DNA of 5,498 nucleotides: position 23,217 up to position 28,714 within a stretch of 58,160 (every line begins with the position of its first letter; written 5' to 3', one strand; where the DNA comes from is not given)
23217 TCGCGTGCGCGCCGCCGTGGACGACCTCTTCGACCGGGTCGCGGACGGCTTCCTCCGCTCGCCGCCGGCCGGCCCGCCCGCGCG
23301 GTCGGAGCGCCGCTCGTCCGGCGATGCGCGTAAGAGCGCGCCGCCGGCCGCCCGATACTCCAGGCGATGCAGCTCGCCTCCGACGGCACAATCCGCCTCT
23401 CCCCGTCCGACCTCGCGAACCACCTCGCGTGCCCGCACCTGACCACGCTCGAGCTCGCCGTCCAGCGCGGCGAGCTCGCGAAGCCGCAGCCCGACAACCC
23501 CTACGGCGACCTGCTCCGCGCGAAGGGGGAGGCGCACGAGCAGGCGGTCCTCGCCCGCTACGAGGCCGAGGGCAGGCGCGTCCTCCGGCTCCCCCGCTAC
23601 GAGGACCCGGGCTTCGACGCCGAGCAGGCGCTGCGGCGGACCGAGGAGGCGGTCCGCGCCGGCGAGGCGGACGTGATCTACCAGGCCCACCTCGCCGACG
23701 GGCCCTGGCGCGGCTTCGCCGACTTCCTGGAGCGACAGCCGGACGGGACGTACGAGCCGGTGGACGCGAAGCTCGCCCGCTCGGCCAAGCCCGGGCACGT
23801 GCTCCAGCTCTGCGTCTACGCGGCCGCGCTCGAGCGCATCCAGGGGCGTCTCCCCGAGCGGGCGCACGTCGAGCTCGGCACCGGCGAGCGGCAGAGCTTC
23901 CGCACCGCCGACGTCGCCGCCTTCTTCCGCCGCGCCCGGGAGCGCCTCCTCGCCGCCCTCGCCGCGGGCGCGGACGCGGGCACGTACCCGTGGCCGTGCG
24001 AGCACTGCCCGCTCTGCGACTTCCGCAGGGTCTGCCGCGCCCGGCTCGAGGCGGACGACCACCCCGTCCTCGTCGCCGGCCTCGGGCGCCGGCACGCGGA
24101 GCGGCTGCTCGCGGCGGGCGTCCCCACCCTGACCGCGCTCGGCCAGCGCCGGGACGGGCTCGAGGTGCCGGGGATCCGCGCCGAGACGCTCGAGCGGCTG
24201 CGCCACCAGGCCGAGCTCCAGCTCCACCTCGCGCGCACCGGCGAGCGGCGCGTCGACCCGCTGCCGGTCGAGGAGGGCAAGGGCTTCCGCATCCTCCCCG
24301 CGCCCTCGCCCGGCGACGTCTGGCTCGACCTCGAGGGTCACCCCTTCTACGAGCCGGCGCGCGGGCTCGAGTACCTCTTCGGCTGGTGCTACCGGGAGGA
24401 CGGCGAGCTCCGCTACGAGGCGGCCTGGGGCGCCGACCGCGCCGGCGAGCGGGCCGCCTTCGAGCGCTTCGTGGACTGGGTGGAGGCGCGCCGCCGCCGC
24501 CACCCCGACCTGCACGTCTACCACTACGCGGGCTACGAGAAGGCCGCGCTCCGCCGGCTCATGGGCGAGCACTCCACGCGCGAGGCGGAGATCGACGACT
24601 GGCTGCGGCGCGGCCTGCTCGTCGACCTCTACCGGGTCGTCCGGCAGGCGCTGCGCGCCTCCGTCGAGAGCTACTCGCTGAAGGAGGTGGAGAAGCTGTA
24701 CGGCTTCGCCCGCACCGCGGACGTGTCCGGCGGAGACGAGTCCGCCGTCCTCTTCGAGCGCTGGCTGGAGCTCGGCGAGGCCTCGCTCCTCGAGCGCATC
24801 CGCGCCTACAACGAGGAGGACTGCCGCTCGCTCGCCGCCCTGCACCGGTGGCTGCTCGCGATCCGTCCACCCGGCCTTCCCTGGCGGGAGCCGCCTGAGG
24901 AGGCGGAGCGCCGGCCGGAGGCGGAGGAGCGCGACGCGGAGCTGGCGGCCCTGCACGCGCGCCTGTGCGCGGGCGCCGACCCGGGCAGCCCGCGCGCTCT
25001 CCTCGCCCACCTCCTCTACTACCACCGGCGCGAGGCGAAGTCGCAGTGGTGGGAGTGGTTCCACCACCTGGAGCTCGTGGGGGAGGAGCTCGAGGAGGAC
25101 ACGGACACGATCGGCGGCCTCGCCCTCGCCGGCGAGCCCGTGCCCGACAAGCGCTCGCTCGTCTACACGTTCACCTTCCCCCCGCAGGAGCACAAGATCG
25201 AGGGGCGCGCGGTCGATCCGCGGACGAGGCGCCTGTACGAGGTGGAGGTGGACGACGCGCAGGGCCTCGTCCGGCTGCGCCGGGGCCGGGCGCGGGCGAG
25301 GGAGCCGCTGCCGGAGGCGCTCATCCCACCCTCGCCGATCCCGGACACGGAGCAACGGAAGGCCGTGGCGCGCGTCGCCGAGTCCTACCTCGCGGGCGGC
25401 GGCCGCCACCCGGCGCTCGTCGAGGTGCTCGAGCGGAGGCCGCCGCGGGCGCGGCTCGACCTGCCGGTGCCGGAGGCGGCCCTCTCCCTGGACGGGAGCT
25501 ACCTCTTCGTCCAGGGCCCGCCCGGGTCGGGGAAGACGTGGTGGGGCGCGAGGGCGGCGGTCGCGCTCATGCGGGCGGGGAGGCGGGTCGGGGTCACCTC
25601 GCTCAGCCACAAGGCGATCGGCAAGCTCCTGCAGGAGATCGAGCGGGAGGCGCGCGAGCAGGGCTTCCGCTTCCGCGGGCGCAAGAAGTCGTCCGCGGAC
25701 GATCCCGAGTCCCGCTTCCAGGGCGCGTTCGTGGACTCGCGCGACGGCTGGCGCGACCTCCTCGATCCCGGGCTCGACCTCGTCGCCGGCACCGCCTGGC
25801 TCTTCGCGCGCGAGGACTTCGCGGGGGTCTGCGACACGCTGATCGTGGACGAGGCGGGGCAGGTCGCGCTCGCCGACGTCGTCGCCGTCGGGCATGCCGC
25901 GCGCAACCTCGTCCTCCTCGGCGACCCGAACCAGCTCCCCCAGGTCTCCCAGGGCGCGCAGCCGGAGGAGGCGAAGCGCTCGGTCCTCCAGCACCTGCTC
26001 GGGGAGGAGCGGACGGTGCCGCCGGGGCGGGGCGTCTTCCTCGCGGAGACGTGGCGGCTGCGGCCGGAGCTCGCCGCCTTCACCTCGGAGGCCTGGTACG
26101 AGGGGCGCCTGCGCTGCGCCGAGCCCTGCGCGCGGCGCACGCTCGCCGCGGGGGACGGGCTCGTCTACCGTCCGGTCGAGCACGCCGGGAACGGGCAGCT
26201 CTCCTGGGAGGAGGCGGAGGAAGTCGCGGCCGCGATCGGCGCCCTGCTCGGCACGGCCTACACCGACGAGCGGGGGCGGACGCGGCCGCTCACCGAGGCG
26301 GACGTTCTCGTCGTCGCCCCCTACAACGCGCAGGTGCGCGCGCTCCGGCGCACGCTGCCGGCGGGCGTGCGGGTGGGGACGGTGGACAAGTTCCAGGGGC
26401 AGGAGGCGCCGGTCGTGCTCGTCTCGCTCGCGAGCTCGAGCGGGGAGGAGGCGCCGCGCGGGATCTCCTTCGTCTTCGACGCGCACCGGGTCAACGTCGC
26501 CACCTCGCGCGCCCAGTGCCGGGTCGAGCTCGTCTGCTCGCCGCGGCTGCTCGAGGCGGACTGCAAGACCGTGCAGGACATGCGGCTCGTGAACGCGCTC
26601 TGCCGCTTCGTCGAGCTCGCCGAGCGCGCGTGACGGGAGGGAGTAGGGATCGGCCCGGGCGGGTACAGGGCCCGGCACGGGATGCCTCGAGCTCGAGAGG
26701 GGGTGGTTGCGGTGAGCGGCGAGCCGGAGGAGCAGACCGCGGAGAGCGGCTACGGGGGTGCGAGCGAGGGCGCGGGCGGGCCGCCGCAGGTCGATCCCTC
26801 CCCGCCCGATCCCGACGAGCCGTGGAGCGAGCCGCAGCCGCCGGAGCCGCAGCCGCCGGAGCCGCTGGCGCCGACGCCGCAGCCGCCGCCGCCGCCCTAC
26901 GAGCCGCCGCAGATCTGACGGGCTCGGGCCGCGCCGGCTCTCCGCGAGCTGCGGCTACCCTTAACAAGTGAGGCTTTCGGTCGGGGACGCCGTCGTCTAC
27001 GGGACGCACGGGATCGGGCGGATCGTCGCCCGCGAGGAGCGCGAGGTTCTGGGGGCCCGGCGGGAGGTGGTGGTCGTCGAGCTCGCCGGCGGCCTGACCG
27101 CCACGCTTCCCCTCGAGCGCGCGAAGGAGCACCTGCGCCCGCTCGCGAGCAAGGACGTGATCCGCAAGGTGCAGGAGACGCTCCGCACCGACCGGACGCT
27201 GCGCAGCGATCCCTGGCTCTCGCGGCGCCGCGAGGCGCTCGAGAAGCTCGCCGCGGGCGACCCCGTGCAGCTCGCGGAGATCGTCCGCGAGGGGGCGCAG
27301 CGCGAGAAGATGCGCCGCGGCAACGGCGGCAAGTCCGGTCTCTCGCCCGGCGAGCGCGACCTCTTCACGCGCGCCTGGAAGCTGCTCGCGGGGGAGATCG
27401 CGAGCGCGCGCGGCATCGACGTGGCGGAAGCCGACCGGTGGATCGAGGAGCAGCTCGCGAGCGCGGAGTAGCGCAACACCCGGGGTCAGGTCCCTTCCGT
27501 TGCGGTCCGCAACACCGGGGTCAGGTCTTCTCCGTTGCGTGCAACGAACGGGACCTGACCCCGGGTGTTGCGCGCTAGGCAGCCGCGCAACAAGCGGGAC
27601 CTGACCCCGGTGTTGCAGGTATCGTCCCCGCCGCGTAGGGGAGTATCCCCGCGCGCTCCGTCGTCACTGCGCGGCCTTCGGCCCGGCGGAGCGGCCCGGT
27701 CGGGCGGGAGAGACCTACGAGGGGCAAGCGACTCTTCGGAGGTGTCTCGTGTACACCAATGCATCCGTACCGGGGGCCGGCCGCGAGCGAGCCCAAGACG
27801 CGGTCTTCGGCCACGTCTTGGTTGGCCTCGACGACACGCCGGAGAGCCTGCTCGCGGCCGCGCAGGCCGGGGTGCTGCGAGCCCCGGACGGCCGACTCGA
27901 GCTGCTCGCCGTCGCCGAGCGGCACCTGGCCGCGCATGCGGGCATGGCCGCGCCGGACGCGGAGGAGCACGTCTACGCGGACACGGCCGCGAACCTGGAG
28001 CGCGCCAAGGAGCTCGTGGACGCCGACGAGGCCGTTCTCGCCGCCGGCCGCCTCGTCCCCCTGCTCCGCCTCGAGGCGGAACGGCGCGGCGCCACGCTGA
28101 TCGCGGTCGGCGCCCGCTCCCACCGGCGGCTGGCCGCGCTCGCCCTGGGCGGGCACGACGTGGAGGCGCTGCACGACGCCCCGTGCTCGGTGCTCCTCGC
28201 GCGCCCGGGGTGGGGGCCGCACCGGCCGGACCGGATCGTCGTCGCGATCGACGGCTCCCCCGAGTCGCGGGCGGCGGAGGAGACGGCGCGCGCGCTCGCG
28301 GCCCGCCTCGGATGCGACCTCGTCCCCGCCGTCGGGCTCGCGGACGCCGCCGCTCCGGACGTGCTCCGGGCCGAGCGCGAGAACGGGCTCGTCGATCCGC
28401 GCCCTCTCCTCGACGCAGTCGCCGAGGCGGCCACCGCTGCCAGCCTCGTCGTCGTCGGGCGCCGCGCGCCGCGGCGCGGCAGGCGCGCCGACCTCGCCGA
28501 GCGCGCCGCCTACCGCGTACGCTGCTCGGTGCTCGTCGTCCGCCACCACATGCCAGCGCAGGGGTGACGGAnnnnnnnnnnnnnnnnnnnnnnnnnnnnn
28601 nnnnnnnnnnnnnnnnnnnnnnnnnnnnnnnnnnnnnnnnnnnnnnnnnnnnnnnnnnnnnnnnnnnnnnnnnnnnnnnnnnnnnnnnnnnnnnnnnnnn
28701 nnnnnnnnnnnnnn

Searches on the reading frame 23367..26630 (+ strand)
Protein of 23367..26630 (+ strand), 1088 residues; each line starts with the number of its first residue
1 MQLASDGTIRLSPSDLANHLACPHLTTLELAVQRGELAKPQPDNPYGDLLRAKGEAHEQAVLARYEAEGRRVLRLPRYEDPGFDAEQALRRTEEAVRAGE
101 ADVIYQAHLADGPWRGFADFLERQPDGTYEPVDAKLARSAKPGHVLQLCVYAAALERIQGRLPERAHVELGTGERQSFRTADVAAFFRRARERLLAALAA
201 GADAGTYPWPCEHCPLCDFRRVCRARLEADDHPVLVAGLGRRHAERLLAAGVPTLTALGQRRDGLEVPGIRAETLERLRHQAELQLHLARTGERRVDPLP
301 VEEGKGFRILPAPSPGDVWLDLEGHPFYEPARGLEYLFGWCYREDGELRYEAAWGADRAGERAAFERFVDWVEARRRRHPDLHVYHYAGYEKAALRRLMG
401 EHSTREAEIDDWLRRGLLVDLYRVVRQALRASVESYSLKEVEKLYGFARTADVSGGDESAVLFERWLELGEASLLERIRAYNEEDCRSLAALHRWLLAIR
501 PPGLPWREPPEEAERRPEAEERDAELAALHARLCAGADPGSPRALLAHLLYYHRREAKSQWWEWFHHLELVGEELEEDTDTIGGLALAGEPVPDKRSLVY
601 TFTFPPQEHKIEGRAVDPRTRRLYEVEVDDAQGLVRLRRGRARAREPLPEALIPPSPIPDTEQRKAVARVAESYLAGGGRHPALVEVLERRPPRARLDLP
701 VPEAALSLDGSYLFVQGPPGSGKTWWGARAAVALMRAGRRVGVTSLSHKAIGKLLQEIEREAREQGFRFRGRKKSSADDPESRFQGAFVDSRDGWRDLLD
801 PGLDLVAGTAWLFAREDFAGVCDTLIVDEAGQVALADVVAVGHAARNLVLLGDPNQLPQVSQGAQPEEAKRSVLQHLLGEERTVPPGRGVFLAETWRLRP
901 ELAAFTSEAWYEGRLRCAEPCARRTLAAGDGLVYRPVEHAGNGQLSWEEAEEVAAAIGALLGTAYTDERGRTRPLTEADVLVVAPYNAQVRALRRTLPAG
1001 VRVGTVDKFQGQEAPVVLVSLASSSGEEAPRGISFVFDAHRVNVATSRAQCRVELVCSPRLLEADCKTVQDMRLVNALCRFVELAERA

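Call 8: search_protein_families(library=pfam, proteins=[window:23367-26630:+], max_evalue=0.01)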
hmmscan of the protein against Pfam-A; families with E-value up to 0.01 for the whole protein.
window:23367-26630:+ (1088 aa): 9 families
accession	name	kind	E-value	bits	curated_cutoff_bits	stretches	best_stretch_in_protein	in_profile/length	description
PF13482.12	RNase_H_2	-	1.2e-26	94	22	1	319-496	2-164/165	RNase_H superfamily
PF13087.12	AAA_12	-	3e-22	79.6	27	1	870-1058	2-193/195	AAA domain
PF13604.12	AAA_30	-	6.9e-11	42.7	27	1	709-864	17-135/191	AAA domain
PF13086.12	AAA_11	-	1.1e-09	38.9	27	1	805-858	195-251/257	AAA domain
PF01443.25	Viral_helicase1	-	1.3e-07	32.1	21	1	821-870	59-110/228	Viral superfamily 1 RNA helicase core domain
PF12705.13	PDDEXK_1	-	2e-06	28.4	22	1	104-224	120-247/247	PD-(D/E)XK nuclease superfamily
PF13245.12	AAA_19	-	1.5e-05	25.6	25.1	1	708-860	9-132/134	AAA domain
PF12867.12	DinB_2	-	0.0057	17.5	24.8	0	370-446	22-100/128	DinB superfamily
PF09848.15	SLFN-g3_helicase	-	0.0076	16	24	0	712-830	3-88/354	Schlafen group 3, DNA/RNA helicase domain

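Call 9: search_protein_families(library=padloc, proteins=[window:23367-26630:+], max_evalue=0.001)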
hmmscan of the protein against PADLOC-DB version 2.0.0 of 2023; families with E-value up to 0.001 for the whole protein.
window:23367-26630:+ (1088 aa): 9 families
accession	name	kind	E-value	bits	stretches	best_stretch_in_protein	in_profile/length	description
PDLC03920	MkoA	-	3e-36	123.2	2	793-1075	760-1090/1112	-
PDLC03924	MkoC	-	4.7e-25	85.9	2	887-1056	768-941/1136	-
PDLC03921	MkoA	-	1.7e-18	63.8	1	976-1059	1478-1567/1607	-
PDLC02895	DpdJ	-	5.1e-12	41.5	1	818-1081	189-476/2112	DpdJ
PDLC00060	DruK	-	1.2e-10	39.3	1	117-232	146-268/347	PD-(D/E)XK nuclease superfamily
PDLC01250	Cas4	-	2.1e-08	32.6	1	98-223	50-167/168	"CAS-I,CAS-II,CAS-III,CAS-IV,CAS-V,CAS-VI; acquisition_associated"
PDLC00943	Cas4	-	1.5e-06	26.3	1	114-224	68-179/180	CRISPR-associated protein Cas4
PDLC05009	PDC-S37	-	1.6e-06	24.2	0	823-858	939-974/1550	-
PDLC00944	Cas4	-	2.1e-05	22.8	1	115-223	67-176/177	Cas4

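Call 10: search_protein_families(library=ncbifam, proteins=[window:23367-26630:+], max_evalue=0.01)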
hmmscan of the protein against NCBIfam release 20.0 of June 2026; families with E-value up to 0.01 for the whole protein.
window:23367-26630:+ (1088 aa): 6 families
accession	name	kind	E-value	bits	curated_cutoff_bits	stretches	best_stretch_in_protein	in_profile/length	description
TIGR03491.1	TIGR03491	subfamily_domain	9.3e-70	235.8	97.45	1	14-496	4-462/462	TM0106 family RecB-like putative nuclease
TIGR00376.1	TIGR00376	hypoth_equivalog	1.7e-25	89.6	348.9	2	976-1065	528-617/639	IGHMBP2 family helicase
NF040671.1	PLuB_AAA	exception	3.3e-15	54.6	999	1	822-1058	963-1231/1256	PLuB system helicase-like protein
TIGR00372.1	cas4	equivalog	5.8e-06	26.3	65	1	114-224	68-179/180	CRISPR-associated protein Cas4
TIGR01447.1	recD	equivalog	0.00021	20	310.15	1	822-864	263-308/597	exodeoxyribonuclease V subunit alpha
NF042953.1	Hhe_antiphage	equivalog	0.0081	13.5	2000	0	823-861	1283-1321/1797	DUF4011 domain-containing anti-phage protein Hhe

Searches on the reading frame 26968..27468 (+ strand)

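Call 95: search_protein_families(library=pfam, proteins=[window:26968-27468:+], max_evalue=0.01)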
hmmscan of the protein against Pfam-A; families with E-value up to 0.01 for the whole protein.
window:26968-27468:+ (167 aa): 2 families
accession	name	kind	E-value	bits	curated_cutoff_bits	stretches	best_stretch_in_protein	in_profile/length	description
PF21095.3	CarD_C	-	6.6e-15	55.3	23.1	1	67-160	1-87/87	CarD, C-terminal domain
PF02559.22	CarD_TRCF_RID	-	1.8e-12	47.6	23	1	3-59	1-56/57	CarD-like/TRCF RID domain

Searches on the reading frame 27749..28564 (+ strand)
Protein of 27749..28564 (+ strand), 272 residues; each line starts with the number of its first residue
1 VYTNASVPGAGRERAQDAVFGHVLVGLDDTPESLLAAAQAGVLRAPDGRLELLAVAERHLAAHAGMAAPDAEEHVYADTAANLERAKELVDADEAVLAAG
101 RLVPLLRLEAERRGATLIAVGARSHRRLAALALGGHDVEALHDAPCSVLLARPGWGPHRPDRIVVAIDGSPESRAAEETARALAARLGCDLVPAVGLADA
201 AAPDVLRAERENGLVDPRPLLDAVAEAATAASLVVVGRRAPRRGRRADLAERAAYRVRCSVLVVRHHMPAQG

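Call 95: search_protein_families(library=pfam, proteins=[window:27749-28564:+], max_evalue=0.01)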
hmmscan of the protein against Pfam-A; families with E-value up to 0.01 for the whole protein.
window:27749-28564:+ (272 aa): 1 family
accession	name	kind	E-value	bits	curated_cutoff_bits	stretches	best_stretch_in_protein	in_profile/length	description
PF00582.32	Usp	-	4.9e-22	79.4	24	2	21-152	3-141/141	Universal stress protein family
